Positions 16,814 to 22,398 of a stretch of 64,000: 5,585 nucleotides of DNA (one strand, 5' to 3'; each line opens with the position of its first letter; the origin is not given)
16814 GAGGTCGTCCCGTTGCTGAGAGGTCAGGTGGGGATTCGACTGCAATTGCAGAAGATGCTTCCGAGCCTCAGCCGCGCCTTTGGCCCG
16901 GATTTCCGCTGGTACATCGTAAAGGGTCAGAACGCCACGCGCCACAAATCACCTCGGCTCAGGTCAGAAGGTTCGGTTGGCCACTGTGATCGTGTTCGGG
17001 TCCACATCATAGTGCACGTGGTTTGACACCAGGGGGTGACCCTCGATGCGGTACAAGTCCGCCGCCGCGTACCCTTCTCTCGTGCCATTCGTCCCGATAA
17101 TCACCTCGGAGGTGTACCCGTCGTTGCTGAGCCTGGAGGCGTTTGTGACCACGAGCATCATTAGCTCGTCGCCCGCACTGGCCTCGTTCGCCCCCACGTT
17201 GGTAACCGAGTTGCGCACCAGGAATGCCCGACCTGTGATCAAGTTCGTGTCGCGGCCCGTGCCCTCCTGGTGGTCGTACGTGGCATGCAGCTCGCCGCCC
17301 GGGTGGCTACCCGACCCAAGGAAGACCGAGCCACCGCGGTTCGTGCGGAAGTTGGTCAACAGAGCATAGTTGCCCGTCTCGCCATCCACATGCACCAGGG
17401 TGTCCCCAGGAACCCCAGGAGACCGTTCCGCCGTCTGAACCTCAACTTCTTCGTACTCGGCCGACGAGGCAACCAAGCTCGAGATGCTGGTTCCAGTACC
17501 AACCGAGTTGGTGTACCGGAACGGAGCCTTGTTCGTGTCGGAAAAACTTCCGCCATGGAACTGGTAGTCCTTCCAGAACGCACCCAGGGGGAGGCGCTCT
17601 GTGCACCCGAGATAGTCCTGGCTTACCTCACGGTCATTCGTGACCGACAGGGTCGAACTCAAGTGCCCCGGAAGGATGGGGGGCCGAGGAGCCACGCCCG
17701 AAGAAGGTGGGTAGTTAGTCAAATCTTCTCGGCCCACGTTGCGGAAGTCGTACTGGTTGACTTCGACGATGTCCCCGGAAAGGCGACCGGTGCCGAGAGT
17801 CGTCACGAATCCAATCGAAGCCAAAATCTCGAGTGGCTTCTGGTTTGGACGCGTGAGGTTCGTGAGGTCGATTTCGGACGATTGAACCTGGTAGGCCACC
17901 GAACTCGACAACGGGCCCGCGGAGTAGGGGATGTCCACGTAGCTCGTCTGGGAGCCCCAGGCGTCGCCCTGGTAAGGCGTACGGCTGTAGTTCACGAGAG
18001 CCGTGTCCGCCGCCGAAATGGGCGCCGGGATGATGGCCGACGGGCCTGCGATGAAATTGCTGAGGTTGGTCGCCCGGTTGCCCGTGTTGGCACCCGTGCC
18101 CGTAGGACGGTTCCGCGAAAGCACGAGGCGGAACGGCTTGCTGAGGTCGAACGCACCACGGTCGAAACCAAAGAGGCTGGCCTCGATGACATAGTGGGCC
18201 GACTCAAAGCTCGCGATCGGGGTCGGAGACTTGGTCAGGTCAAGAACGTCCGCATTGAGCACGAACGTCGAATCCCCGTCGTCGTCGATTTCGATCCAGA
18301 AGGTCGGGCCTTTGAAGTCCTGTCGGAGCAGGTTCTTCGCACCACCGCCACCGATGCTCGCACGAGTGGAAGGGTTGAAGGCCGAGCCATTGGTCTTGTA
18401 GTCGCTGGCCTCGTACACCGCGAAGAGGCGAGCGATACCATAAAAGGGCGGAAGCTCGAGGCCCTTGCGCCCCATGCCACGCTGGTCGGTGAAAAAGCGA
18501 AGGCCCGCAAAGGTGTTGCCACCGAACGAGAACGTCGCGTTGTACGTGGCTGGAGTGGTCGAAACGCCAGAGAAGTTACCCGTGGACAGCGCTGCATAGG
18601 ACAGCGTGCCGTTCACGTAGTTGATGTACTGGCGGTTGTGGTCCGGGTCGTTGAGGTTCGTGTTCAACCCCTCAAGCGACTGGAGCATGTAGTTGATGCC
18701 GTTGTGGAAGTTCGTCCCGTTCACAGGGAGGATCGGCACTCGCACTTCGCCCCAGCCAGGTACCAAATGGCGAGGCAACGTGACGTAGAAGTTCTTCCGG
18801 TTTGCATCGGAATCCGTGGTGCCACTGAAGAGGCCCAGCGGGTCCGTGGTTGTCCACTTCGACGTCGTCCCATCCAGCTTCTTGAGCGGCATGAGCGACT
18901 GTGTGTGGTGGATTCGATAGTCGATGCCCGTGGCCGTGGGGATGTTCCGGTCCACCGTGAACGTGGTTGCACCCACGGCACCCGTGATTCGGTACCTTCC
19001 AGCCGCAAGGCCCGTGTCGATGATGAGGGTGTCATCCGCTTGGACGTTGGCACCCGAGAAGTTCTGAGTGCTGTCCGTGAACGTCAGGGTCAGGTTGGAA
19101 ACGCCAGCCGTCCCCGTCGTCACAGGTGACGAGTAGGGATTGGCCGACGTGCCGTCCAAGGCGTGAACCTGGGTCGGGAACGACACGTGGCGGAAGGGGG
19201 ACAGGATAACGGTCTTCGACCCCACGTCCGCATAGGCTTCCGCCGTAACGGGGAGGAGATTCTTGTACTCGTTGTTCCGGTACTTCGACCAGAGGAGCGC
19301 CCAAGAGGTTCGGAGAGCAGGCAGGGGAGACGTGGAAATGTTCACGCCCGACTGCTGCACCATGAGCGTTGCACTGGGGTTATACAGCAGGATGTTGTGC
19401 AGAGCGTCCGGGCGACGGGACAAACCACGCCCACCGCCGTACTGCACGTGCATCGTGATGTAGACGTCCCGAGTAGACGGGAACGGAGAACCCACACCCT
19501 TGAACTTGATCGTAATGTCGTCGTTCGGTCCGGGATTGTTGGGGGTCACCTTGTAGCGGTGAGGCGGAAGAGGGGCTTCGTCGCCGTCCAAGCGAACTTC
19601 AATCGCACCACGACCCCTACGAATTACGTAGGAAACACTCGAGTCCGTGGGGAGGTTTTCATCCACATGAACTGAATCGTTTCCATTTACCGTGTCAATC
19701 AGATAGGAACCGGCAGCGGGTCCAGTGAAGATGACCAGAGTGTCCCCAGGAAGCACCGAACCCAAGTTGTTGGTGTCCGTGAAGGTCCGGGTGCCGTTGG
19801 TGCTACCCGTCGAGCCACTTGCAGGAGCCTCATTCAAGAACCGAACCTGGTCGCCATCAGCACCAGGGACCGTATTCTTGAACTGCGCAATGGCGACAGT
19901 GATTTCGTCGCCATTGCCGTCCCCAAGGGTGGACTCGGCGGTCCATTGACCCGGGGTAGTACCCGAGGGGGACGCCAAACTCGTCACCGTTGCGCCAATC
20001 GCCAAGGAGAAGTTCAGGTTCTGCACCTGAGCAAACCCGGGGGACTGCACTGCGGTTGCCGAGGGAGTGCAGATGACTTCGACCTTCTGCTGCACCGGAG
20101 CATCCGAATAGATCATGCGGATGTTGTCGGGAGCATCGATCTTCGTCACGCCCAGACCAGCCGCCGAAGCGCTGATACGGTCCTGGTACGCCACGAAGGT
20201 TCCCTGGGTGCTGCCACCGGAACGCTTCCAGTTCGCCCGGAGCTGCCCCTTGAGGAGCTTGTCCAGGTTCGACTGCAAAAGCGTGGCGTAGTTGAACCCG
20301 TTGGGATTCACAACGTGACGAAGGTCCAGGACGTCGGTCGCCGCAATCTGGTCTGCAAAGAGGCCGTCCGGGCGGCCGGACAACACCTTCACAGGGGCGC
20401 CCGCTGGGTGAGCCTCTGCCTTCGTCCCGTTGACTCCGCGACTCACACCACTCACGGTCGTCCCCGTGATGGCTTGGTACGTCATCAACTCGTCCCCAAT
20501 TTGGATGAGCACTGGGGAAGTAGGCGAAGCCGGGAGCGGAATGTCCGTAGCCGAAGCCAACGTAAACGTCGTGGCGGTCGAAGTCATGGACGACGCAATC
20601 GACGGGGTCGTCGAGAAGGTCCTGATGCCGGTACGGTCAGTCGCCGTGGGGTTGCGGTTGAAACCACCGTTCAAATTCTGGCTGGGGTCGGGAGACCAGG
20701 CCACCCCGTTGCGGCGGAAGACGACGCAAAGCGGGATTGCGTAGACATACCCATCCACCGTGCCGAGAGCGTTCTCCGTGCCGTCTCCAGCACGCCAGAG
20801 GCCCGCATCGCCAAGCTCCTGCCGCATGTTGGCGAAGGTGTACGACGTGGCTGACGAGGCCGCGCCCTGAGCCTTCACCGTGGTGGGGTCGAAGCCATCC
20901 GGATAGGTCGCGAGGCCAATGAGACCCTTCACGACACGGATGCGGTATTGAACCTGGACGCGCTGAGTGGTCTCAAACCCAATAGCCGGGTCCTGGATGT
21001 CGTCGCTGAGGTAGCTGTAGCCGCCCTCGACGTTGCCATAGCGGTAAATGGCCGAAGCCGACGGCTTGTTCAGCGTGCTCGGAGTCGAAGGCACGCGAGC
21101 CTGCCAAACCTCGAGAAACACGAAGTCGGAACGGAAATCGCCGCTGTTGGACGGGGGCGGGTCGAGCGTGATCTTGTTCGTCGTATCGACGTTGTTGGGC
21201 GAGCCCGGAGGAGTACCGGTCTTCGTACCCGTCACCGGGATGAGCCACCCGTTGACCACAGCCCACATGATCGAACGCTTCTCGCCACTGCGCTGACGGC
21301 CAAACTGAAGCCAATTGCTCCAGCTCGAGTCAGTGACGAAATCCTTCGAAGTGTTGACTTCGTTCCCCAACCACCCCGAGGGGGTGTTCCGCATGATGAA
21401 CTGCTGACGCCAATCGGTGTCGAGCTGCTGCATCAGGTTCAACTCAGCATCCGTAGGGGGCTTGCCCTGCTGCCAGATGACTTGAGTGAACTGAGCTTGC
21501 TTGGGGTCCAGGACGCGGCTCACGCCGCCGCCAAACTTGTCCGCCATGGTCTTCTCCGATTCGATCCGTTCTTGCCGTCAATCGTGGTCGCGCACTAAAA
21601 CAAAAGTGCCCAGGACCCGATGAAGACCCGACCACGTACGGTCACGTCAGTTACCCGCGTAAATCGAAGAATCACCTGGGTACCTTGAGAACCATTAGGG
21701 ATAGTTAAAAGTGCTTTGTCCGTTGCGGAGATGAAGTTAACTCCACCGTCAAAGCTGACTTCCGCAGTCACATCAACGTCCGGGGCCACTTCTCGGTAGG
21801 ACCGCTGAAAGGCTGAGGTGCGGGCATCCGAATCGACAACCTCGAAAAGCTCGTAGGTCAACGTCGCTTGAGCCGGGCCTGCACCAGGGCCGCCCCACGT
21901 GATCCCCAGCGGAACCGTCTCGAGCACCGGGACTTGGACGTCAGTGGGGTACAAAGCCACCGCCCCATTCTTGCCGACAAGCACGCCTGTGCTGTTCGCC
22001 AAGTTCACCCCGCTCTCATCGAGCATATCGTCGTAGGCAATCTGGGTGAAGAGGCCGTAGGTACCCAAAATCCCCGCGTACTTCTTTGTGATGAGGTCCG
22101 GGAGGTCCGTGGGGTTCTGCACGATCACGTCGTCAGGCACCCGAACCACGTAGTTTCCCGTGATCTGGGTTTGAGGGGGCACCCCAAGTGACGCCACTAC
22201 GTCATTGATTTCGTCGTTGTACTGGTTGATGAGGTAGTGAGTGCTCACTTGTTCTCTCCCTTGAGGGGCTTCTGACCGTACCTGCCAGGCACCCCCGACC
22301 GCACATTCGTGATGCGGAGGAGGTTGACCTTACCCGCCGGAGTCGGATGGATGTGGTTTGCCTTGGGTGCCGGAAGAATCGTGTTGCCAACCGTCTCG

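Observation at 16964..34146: Two large paralogs (1527 aa and 867 aa) with a shared ~350-aa N-terminal domain bracket a block containing a 2377-aa protein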

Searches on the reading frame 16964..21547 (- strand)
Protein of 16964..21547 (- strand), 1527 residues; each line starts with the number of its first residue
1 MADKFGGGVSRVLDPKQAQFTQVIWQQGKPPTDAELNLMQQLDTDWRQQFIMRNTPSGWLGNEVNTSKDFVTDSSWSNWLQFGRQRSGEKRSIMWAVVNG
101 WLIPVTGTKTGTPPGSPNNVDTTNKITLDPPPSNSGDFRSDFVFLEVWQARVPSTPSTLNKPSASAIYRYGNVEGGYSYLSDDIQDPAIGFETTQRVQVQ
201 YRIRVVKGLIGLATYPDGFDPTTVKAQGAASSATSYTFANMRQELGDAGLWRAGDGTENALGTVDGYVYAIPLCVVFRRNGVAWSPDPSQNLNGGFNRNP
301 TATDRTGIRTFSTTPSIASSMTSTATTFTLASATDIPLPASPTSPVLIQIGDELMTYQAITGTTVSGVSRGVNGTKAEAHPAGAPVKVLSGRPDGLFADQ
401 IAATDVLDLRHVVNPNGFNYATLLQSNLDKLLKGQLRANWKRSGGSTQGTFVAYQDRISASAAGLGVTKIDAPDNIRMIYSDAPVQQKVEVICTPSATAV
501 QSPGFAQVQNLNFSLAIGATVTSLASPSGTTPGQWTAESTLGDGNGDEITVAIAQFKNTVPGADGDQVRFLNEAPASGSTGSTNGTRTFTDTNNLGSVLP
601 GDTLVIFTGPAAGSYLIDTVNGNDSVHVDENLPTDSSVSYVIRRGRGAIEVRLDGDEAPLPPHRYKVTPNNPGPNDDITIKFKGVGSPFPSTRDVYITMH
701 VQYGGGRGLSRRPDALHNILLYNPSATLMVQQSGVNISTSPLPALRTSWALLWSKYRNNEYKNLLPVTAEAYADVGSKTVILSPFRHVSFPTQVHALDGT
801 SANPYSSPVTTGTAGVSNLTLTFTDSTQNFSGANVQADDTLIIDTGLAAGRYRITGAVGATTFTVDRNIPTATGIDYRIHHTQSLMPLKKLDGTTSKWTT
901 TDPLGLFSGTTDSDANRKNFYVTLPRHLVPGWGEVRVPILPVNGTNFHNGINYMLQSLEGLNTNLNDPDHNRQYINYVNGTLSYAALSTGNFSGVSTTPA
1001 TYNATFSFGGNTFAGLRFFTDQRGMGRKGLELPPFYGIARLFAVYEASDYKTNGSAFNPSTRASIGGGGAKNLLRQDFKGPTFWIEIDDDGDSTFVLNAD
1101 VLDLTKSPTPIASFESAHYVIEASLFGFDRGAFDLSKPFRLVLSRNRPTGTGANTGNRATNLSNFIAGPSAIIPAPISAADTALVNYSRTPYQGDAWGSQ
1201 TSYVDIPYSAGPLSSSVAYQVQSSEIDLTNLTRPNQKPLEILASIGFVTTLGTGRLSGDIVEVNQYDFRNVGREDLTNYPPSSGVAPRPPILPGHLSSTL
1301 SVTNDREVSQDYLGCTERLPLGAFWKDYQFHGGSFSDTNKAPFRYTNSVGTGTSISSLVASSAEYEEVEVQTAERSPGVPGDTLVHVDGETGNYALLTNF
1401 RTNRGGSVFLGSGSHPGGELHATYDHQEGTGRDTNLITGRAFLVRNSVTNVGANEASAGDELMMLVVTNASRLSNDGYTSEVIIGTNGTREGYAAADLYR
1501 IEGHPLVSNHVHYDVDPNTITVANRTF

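Call 8: search_protein_families(library=pfam, proteins=[window:16964-21547:-], max_evalue=0.1)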
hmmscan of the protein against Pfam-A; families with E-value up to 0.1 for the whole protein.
window:16964-21547:- (1527 aa): 0 families

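Call 9: search_protein_families(library=phrogs, proteins=[window:16964-21547:-], max_evalue=0.01)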
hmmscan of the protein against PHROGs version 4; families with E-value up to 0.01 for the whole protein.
window:16964-21547:- (1527 aa): 4 families
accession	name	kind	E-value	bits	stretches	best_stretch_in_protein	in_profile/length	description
phrog_1101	-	tail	5.9e-09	35.3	1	304-389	547-631/1405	tail protein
phrog_7578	-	unknown function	0.00019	21.6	1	315-387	26-98/300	-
phrog_11439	-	tail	0.00024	20.4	1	314-386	201-272/775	tail fiber protein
phrog_4406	-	head and packaging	0.00026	18.7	1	316-375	69-123/3231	virion structural protein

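Call 19: search_solved_structures(query=window:16964-21547:-, max_evalue=1)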
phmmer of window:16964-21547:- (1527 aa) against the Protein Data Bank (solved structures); distinct sequences matched with E-value up to 1: 0.

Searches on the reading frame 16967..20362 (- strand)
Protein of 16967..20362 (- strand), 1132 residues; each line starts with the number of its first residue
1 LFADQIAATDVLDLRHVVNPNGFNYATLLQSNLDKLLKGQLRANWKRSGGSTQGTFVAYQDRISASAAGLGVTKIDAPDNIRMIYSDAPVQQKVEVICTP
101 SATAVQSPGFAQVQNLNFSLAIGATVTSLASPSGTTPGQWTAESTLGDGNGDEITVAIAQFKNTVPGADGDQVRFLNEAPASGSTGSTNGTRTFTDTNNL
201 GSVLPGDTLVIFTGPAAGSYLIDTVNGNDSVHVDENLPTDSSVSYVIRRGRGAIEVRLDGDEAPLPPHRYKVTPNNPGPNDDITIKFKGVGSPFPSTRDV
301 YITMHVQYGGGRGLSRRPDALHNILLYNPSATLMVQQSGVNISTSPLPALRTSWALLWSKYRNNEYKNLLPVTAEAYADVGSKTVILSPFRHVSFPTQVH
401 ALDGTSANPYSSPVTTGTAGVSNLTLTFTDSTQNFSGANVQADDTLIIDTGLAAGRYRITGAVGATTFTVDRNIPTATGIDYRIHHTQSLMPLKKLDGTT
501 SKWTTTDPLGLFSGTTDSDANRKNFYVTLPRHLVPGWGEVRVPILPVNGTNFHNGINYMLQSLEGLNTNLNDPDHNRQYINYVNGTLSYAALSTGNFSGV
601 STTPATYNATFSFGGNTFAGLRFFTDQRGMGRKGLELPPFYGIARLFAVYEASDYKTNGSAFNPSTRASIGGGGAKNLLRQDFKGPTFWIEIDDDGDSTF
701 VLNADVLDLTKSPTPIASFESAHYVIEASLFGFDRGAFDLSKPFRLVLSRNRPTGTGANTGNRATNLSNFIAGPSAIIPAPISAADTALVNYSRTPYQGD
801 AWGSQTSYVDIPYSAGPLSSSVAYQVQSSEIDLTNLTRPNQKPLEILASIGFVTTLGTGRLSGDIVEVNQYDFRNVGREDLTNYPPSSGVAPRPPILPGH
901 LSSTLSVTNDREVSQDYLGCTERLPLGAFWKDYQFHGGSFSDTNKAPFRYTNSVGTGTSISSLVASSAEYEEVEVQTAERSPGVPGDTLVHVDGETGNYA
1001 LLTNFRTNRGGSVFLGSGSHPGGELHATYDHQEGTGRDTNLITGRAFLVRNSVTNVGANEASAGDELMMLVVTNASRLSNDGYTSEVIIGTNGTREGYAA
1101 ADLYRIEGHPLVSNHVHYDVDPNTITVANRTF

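Call 30: search_dna_similar(query=window:16967-20362:-, collection=phages, mode=protein, max_evalue=0.001, max_rows=20)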
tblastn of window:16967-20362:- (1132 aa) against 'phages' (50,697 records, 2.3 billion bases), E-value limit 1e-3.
Records with a match: 1; places in all: 1; records where one place covers at least 80% of the query: 0.
Best place of each record, by identity: <60% 1.
By first word of the organism name: uncultured 1.
By host as written in the record: - 1.
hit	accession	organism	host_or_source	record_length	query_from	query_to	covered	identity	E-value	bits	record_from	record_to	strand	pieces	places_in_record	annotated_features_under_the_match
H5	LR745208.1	uncultured phage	metagenomic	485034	629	1124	39%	30.0%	4e-15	141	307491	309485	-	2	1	record has no annotation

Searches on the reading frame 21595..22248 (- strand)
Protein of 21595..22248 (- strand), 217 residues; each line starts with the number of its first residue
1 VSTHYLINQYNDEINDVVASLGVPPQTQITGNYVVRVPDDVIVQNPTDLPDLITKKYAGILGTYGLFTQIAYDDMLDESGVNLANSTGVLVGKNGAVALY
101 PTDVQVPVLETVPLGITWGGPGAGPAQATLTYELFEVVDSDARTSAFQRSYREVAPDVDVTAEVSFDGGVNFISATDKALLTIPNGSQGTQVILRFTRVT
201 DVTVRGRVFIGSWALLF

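Call 8: search_protein_families(library=pfam, proteins=[window:21595-22248:-], max_evalue=0.1)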
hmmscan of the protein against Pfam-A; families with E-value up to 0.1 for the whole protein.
window:21595-22248:- (217 aa): 1 family
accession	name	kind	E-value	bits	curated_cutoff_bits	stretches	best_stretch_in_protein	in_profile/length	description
PF19663.4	DUF6166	-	0.089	13.3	27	0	101-131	19-49/93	Family of unknown function (DUF6166)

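Call 9: search_protein_families(library=phrogs, proteins=[window:21595-22248:-], max_evalue=0.01)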
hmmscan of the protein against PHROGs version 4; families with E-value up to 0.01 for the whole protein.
window:21595-22248:- (217 aa): 0 families

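Call 55: search_protein_families(library=pfam, proteins=[window:21595-22248:-], max_evalue=1)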
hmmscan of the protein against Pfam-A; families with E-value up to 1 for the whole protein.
window:21595-22248:- (217 aa): 1 family
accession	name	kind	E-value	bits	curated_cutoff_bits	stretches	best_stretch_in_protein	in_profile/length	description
PF19663.4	DUF6166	-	0.089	13.3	27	1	101-131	19-49/93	Family of unknown function (DUF6166)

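Call 116: search_protein_families(library=pfam, alignment_id=A5, max_evalue=1)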
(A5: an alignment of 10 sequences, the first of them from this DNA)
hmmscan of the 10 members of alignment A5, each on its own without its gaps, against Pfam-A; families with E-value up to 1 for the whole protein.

A. member 1, seq(217 aa): 1 family
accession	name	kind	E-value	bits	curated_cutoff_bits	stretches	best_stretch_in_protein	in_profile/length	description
PF19663.4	DUF6166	-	0.089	13.3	27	1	101-131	19-49/93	Family of unknown function (DUF6166)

B. families by the number of members that match (of 10 scanned): 5 families
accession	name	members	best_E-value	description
PF20987.3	I-TevI_DNA-bd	1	0.058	Intron-encoded endonuclease 1, DNA-binding domain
PF19663.4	DUF6166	1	0.089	Family of unknown function (DUF6166)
PF02012.26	BNR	1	0.095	BNR/Asp-box repeat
PF20632.2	CoV_NSP13_ZBD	1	0.18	Coronavirus Non-structural protein 13, zinc-binding domain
PF07210.18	DUF1416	1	0.19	Protein of unknown function (DUF1416)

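Call 117: search_solved_structures(query=A5, max_evalue=10)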
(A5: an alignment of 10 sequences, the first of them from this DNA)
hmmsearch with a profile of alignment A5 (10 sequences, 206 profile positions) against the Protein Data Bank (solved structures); distinct sequences matched with E-value up to 10: 4.
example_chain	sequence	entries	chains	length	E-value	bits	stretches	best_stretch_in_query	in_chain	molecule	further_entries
3ewb_X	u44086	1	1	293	0.59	12.9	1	31-91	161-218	2-isopropylmalate synthase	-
6ao5_B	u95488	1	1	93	0.69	12.7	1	119-146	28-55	Protein salvador homolog 1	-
3jcm_X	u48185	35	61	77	1.3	11.8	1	57-94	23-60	Small nuclear ribonucleoprotein G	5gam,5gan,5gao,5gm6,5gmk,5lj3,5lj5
7lo5_A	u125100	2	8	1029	1.5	11.6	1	51-153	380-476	Site-specific DNA-methyltransferase (adenine-specific)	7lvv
